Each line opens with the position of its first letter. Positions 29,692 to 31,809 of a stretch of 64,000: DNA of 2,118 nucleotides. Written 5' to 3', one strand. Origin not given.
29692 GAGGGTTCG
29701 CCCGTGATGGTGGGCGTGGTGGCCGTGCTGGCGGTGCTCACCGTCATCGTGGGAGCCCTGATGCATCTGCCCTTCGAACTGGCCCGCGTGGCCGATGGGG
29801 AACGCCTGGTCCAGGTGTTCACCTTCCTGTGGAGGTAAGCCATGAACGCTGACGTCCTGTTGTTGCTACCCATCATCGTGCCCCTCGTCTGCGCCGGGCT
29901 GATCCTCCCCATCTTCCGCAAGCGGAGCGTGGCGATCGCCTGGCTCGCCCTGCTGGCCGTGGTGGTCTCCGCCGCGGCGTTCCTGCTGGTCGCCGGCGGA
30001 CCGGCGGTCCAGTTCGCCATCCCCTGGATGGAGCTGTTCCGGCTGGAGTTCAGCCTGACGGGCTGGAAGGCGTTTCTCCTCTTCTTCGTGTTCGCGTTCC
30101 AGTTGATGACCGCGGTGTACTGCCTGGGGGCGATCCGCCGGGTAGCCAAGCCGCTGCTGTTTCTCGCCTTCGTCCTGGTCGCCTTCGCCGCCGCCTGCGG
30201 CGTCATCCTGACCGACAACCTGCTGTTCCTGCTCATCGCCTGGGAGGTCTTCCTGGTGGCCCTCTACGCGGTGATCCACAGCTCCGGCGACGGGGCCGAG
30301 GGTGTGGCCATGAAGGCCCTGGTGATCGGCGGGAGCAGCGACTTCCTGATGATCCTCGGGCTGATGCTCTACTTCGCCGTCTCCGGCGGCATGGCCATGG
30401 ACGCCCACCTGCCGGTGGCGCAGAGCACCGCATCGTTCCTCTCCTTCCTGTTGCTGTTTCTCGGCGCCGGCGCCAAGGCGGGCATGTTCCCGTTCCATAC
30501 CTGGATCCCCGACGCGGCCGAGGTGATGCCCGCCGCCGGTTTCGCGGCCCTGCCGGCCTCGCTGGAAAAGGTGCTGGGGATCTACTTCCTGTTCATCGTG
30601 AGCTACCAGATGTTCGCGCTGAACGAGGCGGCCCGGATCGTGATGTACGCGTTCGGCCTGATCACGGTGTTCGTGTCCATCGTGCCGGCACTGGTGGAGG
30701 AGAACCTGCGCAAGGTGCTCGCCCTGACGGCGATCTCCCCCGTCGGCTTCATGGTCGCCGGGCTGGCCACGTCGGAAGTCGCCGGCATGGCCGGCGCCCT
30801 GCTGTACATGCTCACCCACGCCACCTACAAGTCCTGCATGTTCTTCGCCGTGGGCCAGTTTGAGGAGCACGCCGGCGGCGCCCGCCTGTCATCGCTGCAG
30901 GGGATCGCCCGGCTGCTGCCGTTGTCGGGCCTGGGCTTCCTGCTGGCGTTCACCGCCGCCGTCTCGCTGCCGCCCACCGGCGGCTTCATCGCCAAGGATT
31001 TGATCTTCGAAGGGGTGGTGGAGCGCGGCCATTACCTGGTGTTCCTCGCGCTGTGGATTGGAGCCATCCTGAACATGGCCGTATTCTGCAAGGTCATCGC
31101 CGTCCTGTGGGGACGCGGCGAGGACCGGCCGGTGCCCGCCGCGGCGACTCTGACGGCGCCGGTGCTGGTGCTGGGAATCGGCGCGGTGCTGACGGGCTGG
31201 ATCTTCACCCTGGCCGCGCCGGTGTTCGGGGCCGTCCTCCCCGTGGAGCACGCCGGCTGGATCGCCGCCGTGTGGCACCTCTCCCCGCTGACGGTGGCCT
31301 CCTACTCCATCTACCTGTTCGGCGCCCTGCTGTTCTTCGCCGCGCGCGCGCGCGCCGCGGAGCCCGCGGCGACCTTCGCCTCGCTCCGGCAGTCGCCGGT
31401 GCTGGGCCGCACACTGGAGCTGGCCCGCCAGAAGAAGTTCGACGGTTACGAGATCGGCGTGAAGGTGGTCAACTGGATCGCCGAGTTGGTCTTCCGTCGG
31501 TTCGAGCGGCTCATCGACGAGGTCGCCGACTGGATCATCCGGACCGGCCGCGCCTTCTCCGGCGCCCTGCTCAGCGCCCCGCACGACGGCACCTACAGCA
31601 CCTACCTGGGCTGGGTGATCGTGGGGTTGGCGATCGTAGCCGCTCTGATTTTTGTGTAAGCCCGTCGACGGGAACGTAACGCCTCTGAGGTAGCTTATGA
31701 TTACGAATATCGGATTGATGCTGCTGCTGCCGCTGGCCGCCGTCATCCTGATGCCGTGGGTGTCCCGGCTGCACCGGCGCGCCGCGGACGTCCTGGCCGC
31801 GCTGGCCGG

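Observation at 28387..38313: Twelve-gene group 4 energy-converting [NiFe]-hydrogenase with three Mrp/NuoL-type antiporter modules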

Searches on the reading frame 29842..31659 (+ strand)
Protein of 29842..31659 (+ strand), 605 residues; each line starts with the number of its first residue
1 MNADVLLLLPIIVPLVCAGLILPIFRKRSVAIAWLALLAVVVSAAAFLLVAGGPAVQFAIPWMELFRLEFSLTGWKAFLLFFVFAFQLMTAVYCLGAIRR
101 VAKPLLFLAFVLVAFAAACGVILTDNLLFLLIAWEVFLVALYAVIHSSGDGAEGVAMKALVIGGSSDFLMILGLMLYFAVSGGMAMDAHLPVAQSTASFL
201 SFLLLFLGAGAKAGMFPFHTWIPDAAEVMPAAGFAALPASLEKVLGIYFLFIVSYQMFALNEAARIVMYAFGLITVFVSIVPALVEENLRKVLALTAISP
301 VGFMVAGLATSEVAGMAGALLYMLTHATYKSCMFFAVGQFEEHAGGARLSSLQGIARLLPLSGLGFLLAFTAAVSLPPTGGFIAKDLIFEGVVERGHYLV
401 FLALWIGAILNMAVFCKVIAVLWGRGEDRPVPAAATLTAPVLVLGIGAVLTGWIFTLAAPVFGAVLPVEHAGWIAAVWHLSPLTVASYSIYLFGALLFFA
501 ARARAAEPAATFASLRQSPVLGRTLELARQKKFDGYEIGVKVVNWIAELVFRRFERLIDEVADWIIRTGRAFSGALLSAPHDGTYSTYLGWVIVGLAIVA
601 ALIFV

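Call 5: search_protein_families(library=pfam, proteins=[window:29842-31659:+], max_evalue=0.01)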
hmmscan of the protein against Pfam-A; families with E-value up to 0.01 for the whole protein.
window:29842-31659:+ (605 aa): 1 family
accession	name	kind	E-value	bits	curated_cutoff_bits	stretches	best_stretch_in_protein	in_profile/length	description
PF00361.26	Proton_antipo_M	-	1.5e-43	149.5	21.5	1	125-408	2-291/294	NADH:quinone oxidoreductase/Mrp antiporter, TM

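Call 6: search_protein_families(library=ncbifam, proteins=[window:29842-31659:+], max_evalue=0.01)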
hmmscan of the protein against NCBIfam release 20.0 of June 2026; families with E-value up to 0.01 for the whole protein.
window:29842-31659:+ (605 aa): 66 families (the best 25 are shown)
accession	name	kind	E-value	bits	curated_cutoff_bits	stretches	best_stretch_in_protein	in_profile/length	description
NF009306.0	PRK12663.1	equivalog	4.2e-43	147.9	542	1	4-450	3-462/498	Na+/H+ antiporter subunit D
NF005141.0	PRK06590.1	equivalog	8.3e-42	143.9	556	1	7-604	5-610/615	NADH-quinone oxidoreductase subunit L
TIGR01972.1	NDH_I_M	subfamily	1.6e-40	139.2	263.8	1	10-411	4-418/486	NADH-quinone oxidoreductase subunit M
NF006419.0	PRK08668.1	equivalog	3.9e-38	131.6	617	1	11-451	8-463/613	NADH dehydrogenase subunit M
TIGR01974.1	NDH_I_L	subfamily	3.7e-36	125.3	407.5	1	5-603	5-629/630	NADH-quinone oxidoreductase subunit L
NF009308.0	PRK12665.1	equivalog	2.1e-35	122.3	585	1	4-426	6-437/531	Na+/H+ antiporter subunit D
NF005818.0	PRK07691.1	equivalog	5.1e-35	121.4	586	1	6-458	5-468/496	Na+/H+ antiporter subunit D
NF006241.0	PRK08377.1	equivalog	8.1e-35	120.8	645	1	9-452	7-460/494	NADH dehydrogenase subunit N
TIGR01770.1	NDH_I_N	subfamily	1.1e-34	120.3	332.6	1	8-425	10-434/472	NADH-quinone oxidoreductase subunit NuoN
NF009287.0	PRK12647.1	equivalog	8.5e-34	117.2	937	1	7-475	3-492/773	putative monovalent cation/H+ antiporter subunit A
NF005097.0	PRK06525.1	equivalog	6.1e-33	114.2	430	1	8-439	10-452/480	hydrogenase 4 subunit D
NF009310.0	PRK12668.1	equivalog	5.7e-32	111.3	564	1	8-504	6-475/584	Na(+)/H(+) antiporter subunit D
NF005086.0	PRK06521.1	equivalog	2.9e-31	108.6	667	1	11-397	12-419/669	hydrogenase 4 subunit B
NF009305.0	PRK12662.1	equivalog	1.5e-30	106.4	700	1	6-425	5-439/492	putative monovalent cation/H+ antiporter subunit D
TIGR00944.1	2a6301s04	subfamily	1.7e-30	106.7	692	1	6-450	2-458/463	multicomponent K+/H+ antiporter, MrpD/PhaD subunit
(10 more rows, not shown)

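Call 31: search_solved_structures(query=window:29842-31659:+, max_evalue=0.00001, show_alignments=1)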
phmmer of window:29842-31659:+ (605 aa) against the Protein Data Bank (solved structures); distinct sequences matched with E-value up to 0.00001: 81 (the best 60 are shown).
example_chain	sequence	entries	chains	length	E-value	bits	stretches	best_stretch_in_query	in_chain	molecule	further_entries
6cfw_H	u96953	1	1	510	1.3e-24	90.2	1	67-453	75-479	Monovalent cation/H+ antiporter subunit D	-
6u8y_H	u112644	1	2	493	3.2e-24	88.9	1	9-446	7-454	NADH dehydrogenase subunit N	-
8e9g_L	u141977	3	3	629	3.9e-23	85.3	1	78-505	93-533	NADH-quinone oxidoreductase, L subunit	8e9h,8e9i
7qru_A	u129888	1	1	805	2e-21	79.7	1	12-410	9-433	Na+/H+ antiporter subunit A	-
7d3u_A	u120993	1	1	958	2.6e-21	79.3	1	36-395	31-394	Monovalent Na+/H+ antiporter subunit A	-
7d3u_D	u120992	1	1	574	1.9e-20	76.4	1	6-422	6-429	Monovalent Na+/H+ antiporter subunit D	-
6u8y_X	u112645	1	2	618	2.7e-20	76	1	66-456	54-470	NADH dehydrogenase subunit M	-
6hum_D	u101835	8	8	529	2.7e-20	75.9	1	6-400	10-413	NAD(P)H-quinone oxidoreductase chain 4 1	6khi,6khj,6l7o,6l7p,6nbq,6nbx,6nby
6hum_F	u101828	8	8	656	8.6e-20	74.3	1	28-417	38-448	NADH dehydrogenase subunit 5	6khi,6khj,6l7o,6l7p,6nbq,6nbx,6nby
8e9g_N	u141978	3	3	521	1.2e-19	73.8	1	111-426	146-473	NADH-quinone oxidoreductase subunit N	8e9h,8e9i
7qru_D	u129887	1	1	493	1.5e-19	73.5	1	6-462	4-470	Na+/H+ antiporter subunit D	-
6z16_A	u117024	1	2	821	8.4e-19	71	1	11-413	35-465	Multisubunit Na+/H+ antiporter, A subunit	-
7wff_D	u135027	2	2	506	1.7e-18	70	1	37-412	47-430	NAD(P)H-quinone oxidoreductase chain 4, chloroplastic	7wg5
7z7r_L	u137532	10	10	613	7.7e-18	67.8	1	32-468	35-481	NADH dehydrogenase subunit L | NADH-quinone oxidoreductase subunit L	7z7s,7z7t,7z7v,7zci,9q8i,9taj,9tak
3rko_L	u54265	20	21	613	9.8e-18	67.5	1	32-468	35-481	NADH-QUINONE OXIDOREDUCTASE SUBUNIT L | Proton-translocating NADH-quinone oxidoreductase, chain L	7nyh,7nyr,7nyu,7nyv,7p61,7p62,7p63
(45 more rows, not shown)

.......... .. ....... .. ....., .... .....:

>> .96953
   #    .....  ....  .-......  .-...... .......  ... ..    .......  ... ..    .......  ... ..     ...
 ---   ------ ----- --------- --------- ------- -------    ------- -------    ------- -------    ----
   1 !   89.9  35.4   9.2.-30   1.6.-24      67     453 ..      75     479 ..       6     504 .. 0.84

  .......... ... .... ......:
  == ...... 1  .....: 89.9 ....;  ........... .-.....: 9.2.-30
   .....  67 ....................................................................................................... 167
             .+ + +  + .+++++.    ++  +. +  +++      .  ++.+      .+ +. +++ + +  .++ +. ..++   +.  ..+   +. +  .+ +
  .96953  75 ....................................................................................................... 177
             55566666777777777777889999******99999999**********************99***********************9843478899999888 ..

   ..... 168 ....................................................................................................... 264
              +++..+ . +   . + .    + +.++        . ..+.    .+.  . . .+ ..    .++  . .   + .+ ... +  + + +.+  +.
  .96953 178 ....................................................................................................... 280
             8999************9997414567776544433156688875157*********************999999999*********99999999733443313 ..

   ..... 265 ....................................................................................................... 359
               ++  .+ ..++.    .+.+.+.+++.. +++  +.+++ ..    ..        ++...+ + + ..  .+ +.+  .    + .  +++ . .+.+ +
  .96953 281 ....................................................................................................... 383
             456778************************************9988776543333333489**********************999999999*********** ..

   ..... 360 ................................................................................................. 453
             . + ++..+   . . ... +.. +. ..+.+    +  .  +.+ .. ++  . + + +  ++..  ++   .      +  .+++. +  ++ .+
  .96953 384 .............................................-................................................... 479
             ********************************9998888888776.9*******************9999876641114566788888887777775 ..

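Call 56: find_homologous_proteins(query=window:29842-31659:+, max_evalue=1e-10)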
Query window:29842-31659:+ (605 aa): 920 proteins with E <= 1e-10 among 8000 candidates; the best 120 are listed.
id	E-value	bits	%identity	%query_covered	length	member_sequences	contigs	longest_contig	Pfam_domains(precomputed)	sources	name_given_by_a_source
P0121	0.0e+0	1255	98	100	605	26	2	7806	PF00361.26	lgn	-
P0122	4.9e-295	998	89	86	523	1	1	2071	PF00361.26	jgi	jgi:NADH-quinone oxidoreductase subunit L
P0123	9.2e-231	786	64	100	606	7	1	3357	PF00361.26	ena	-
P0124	9.9e-229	779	63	96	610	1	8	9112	PF00361.26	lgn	-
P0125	1.3e-228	779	63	97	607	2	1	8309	PF00361.26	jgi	jgi:formate hydrogenlyase subunit 3/multisubunit Na+/H+ antiporter MnhD subunit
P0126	3.8e-212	724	59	100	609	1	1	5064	PF00361.26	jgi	jgi:formate hydrogenlyase subunit 3/multisubunit Na+/H+ antiporter MnhD subunit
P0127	1.3e-211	723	59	98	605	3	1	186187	PF00361.26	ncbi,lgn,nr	ncbi:MAG: NADH dehydrogenase [Acidobacteria bacterium]|nr:NADH dehydrogenase [Acidobacteriota bacter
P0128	3.2e-210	718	57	100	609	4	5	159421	PF00361.26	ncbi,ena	-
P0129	1.6e-206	706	58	100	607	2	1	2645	PF00361.26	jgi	-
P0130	1.0e-205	703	57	100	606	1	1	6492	PF00361.26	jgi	jgi:formate hydrogenlyase subunit 3/multisubunit Na+/H+ antiporter MnhD subunit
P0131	7.7e-205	700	58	100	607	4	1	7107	PF00361.26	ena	-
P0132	1.5e-204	699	56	100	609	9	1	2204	PF00361.26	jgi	jgi:NADH-quinone oxidoreductase subunit L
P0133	2.1e-204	699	57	100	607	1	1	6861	PF00361.26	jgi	jgi:formate hydrogenlyase subunit 3/multisubunit Na+/H+ antiporter MnhD subunit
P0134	1.3e-203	696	57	100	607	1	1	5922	PF00361.26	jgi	jgi:formate hydrogenlyase subunit 3/multisubunit Na+/H+ antiporter MnhD subunit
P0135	2.1e-203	696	56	100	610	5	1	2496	PF00361.26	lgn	-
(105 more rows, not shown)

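Call 62: predict_structure(alignment_id=A2)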
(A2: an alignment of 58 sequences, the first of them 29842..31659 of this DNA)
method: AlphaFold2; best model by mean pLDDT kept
length: 605 residues; sequences in the alignment: 58
mean_pLDDT: 89.3   pTM: 0.86
mean pLDDT of the five models: 89.3, 88.5, 87.8, 87.7, 85.1
residues with pLDDT >= 90: 377; 70-90: 208; 50-70: 20; < 50: 0
segments of 3 or more residues with pLDDT < 50: none
pLDDT, mean of each block of 10 residues (from residue 1): 83 96 94 97 93 83 80 93 95 94 95 97 89 91 92 88 87 91 81 94 94 86 90 88 92 93 96 95 94 94 96 92 96 95 91 93 96 94 95 94 98 96 85 92 97 92 81 80 92 97 91 89 85 79 76 73 72 61 70 81 74
secondary structure, 60 per line:
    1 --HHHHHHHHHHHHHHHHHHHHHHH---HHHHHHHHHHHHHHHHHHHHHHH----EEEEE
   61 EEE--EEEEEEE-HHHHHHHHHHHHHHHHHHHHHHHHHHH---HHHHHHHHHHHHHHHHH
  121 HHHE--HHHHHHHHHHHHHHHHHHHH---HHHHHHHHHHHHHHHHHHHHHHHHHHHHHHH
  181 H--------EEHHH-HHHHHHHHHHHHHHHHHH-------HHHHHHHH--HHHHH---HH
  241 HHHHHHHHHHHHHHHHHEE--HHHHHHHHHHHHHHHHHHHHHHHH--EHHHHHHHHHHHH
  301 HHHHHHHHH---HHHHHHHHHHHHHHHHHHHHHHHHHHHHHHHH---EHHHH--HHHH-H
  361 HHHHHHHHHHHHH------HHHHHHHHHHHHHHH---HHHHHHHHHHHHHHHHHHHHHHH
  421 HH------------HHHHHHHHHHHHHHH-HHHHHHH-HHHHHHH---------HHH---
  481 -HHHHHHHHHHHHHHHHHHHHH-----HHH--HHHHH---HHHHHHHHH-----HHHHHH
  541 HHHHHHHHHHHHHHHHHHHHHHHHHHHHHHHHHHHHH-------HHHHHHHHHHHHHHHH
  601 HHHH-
elements in order: H3-25 H29-51 E56-63 E66-72 H74-100 H104-123 H127-146 H150-181 H196-213 H221-228 H231-235 H239-257 H262-285 H289-309 H313-344 H349-352 H355-358 H360-373 H380-394 H398-422 H435-449 H451-457 H459-465 H482-502 H513-517 H521-529 H535-577 H585-604

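Call 64: fold_search(model_id=the predicted structure, library=pdb)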
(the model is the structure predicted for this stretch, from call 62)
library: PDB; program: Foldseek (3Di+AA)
matches with E <= 10: 772; with E <= 0.001: 197
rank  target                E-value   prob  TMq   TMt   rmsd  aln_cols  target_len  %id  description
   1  8e9g_L                5.6e-22  1.00  0.80  0.78   8.0       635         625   22  Mycobacterial respiratory complex I with both quinone positions modelled (released 2022-10-12)
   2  8e9i_L                7.3e-21  1.00  0.81  0.79   8.1       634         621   22  Mycobacterial respiratory complex I, semi-inserted quinone (released 2022-10-12)
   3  6hum_F                8.3e-21  1.00  0.72  0.72   9.9       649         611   22  Structure of the photosynthetic complex I from Thermosynechococcus elongatus (released 2019-01-09)
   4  6khj_F                9.4e-21  1.00  0.79  0.75   8.3       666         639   21  Supercomplex for electron transfer (released 2020-02-12)
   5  9g9y_L                1.2e-20  1.00  0.80  0.73   8.2       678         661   22  Respiratory supercomplex CI2-CIII2-CIV2 (megacomplex) from alphaproteobacterium (released 2026-02-04)
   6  7p64_L                1.5e-20  1.00  0.79  0.79   8.6       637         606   23  Complex I from E. coli, DDM/LMNG-purified, under Turnover at pH 6, Open state (released 2022-09-21)
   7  7z84_L                2.2e-20  1.00  0.80  0.80   8.4       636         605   22  Complex I from E. coli, DDM/LMNG-purified, under Turnover at pH 8, Open-ready state (released 2022-09-21)
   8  9a6h_A                2.2e-20  1.00  0.73  0.56   7.9       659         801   20  Integrative model of MRPA-MRPD by crosslinking MS and deep learning (released 2024-09-18)
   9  7p63_L                4.5e-20  1.00  0.76  0.77   8.7       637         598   22  Complex I from E. coli, DDM/LMNG-purified, under Turnover at pH 6, Closed state (released 2022-09-21)
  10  7z7s_L                6.3e-20  1.00  0.78  0.78   8.6       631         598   22  Complex I from E. coli, LMNG-purified, under Turnover at pH 6, Closed state (released 2022-09-21)
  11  9g83_L                6.8e-20  1.00  0.78  0.72   8.3       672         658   21  Respiratory supercomplex CI1-CIII2-CIV2-(cbb3)1 from alphaproteobacterium (released 2026-02-04)
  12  7p7m_L                8.4e-20  1.00  0.77  0.78   8.6       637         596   22  Complex I from E. coli, DDM/LMNG-purified, inhibited by Piericidin A, Open state (released 2022-09-21)
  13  8qby_L                1.2e-19  1.00  0.77  0.71   8.4       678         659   21  Respiratory complex I from Paracoccus denitrificans in MSP2N2 nanodiscs (released 2024-09-11)
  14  9a6h_B                1.4e-19  1.00  0.68  0.83   6.9       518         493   21  Integrative model of MRPA-MRPD by crosslinking MS and deep learning (released 2024-09-18)
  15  8qc1_L                1.8e-19  1.00  0.77  0.76   4.5       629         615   20  Respiratory complex I from Paracoccus denitrificans in MSP2N2 nanodiscs (ND4 & ND5 focus refinement) (released 2024-09-11)
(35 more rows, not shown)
